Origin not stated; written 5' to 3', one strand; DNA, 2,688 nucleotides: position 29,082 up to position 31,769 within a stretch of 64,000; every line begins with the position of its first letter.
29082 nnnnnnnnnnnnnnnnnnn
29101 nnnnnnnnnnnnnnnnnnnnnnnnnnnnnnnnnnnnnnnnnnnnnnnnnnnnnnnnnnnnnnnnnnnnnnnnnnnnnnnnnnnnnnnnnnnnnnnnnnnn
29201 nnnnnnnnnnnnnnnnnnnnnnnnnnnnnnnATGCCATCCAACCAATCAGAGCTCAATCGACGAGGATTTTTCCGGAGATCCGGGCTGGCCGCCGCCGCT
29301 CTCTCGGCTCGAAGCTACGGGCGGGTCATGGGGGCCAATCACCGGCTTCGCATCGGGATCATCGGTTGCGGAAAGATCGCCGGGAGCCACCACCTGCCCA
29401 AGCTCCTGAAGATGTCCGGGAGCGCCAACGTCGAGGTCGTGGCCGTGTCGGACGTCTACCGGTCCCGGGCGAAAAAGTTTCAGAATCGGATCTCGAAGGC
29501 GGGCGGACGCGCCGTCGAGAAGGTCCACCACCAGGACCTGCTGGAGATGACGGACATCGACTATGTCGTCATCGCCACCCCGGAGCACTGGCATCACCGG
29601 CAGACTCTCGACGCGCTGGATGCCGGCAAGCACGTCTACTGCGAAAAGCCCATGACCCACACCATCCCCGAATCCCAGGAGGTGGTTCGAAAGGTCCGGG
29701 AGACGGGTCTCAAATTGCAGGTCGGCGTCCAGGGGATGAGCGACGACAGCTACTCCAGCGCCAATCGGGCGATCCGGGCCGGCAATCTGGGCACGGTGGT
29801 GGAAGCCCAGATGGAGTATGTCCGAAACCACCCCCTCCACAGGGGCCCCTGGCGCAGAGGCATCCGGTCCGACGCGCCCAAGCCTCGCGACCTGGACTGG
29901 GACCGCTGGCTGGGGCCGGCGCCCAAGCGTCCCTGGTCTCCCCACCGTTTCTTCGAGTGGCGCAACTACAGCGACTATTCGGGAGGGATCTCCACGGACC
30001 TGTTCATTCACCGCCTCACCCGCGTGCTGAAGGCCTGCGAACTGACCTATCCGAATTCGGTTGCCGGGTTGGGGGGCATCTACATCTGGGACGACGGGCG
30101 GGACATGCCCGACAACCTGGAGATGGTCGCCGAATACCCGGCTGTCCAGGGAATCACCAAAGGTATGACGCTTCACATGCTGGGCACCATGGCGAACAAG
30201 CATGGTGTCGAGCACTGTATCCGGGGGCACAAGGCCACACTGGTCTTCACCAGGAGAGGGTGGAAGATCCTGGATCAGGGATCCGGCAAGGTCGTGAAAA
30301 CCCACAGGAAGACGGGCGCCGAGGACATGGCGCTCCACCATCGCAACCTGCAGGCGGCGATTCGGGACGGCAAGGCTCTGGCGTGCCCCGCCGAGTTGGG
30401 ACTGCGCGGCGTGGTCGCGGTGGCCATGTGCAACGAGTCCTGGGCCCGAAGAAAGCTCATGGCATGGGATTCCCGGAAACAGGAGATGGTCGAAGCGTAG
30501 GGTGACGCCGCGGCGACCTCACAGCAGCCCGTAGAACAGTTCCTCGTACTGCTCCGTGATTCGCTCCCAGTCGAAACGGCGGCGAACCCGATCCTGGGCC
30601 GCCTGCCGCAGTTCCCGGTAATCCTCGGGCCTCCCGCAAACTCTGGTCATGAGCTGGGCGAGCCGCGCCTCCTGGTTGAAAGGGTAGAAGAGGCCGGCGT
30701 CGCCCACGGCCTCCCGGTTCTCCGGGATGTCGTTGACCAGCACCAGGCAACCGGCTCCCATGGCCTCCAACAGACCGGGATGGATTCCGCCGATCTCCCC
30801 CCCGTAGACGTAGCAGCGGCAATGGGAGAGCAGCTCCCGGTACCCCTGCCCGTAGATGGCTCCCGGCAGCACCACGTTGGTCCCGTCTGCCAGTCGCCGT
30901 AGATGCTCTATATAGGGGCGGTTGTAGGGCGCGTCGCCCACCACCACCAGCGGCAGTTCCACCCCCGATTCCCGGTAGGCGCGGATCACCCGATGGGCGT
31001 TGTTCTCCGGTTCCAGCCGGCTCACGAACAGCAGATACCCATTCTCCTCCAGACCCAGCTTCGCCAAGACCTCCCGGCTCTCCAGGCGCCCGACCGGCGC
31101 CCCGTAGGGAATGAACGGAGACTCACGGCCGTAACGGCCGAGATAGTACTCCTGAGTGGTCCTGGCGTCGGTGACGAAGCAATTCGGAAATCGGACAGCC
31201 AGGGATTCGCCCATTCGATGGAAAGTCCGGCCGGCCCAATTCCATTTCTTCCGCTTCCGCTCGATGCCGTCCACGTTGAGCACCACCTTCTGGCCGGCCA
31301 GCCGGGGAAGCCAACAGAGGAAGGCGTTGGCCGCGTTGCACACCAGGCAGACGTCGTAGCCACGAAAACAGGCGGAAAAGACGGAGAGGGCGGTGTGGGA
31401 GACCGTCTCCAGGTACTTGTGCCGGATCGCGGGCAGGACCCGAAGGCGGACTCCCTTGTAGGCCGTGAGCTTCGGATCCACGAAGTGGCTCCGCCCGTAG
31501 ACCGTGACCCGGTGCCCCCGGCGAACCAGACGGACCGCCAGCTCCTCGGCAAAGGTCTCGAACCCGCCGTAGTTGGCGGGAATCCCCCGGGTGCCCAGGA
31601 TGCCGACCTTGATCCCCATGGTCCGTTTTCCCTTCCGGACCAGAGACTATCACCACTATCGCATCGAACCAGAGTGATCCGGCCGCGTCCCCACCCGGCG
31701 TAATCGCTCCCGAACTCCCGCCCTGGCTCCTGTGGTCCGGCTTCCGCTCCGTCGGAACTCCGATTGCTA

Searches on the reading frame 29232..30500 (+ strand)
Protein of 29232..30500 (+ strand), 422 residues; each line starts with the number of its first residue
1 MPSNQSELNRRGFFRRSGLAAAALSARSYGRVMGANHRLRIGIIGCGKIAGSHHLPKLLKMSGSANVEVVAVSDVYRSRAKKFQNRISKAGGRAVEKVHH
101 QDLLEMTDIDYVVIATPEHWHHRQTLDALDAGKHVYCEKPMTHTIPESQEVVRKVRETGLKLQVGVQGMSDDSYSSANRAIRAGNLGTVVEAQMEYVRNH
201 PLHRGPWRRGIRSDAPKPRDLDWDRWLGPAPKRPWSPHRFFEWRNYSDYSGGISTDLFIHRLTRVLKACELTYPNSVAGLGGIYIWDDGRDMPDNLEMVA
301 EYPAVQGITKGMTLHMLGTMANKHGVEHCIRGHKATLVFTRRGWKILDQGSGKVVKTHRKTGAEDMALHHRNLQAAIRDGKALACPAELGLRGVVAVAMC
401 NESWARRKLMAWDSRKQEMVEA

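Call 8: search_protein_families(library=pfam, proteins=[window:29232-30500:+], max_evalue=0.01)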
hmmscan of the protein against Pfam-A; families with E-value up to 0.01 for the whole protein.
window:29232-30500:+ (422 aa): 6 families
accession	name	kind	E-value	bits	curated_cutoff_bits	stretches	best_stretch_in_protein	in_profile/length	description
PF01408.29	GFO_IDH_MocA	-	2e-25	90.3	24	1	39-165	1-119/120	Oxidoreductase family, NAD-binding Rossmann fold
PF19051.5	GFO_IDH_MocA_C2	-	3.2e-09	37.1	23.3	1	216-263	47-95/254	Oxidoreductase family, C-terminal alpha/beta domain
PF22725.1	GFO_IDH_MocA_C3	-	6.5e-05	23.4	27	0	176-208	3-36/124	GFO/IDH/MocA C-terminal domain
PF02894.22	GFO_IDH_MocA_C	-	0.0015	18.8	22.9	0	235-406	23-212/218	Oxidoreductase family, C-terminal alpha/beta domain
PF03447.22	NAD_binding_3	-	0.0026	18.9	24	1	45-135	1-85/116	Homoserine dehydrogenase, NAD binding domain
PF01118.30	Semialdhyde_dh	-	0.0069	17.2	26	0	40-135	1-93/121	Semialdehyde dehydrogenase, NAD binding domain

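Call 16: find_encoding_contigs(protein=window:29232-30500:+, flank=6000, max_places=10)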
Protein window:29232-30500:+ (422 aa): no gene with exactly this product is on record in the collection.

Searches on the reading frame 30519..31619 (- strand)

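Call 8: search_protein_families(library=pfam, proteins=[window:30519-31619:-], max_evalue=0.01)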
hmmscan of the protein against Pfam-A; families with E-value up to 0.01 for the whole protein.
window:30519-31619:- (366 aa): 6 families
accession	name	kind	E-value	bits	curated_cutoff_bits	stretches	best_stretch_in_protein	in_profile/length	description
PF00534.26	Glycos_transf_1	-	5e-16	59.2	26.4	1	187-343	8-171/172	Glycosyl transferases group 1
PF09314.17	DUF1972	-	3.8e-14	53.1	25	2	109-174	119-185/186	Domain of unknown function (DUF1972)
PF13692.12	Glyco_trans_1_4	-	9e-13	49.1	27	1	195-327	3-139/142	Glycosyl transferases group 1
PF13579.12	Glyco_trans_4_4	-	3.6e-11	44.1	29.7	1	18-172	1-157/158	Glycosyl transferase 4-like domain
PF13439.12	Glyco_transf_4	-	2e-08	34.9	28.5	1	17-165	1-154/170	Glycosyltransferase Family 4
PF13524.12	Glyco_trans_1_2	-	4.7e-08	33.5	25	1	220-359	13-143/144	Glycosyl transferase-like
